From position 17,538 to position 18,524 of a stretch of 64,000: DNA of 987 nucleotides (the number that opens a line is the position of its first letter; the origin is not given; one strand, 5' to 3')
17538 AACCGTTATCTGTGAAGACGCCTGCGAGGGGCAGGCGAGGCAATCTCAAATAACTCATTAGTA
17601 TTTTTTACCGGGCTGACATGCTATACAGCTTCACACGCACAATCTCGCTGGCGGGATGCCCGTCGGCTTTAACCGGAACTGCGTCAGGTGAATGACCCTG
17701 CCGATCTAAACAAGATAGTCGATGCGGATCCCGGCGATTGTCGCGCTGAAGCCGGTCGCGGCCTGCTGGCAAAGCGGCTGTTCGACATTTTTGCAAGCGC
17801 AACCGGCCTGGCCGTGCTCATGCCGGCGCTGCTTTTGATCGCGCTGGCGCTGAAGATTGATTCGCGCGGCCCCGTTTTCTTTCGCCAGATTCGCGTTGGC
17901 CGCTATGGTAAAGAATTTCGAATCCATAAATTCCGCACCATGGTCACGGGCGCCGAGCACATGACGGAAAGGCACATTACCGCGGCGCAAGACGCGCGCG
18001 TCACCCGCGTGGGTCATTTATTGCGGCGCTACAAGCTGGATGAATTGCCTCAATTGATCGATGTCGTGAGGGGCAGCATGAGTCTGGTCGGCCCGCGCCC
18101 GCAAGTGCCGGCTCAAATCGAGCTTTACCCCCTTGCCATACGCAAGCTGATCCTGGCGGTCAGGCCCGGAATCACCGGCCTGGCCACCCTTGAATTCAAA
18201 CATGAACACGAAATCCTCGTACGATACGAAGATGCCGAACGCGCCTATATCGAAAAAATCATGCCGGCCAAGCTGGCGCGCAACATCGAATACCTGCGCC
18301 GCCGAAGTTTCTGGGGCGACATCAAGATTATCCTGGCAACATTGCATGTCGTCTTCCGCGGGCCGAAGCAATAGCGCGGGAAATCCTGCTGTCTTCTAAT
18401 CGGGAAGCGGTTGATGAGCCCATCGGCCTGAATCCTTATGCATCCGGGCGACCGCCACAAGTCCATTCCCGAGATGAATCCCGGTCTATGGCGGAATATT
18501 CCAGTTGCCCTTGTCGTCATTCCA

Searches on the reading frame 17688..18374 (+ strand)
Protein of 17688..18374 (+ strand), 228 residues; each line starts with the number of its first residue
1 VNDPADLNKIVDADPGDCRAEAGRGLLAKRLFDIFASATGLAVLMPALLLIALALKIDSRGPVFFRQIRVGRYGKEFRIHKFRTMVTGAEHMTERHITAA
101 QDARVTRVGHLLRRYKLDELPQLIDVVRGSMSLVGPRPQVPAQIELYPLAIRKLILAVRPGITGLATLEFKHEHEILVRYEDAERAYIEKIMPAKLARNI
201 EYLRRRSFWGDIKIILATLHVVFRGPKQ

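Call 73: search_protein_families(library=pfam, proteins=[window:17688-18374:+], max_evalue=0.0001)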
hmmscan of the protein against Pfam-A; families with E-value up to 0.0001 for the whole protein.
window:17688-18374:+ (228 aa): 1 family
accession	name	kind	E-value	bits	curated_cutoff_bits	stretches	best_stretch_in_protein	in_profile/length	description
PF02397.22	Bac_transf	-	7e-59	198.8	27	1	29-223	1-178/179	Bacterial sugar transferase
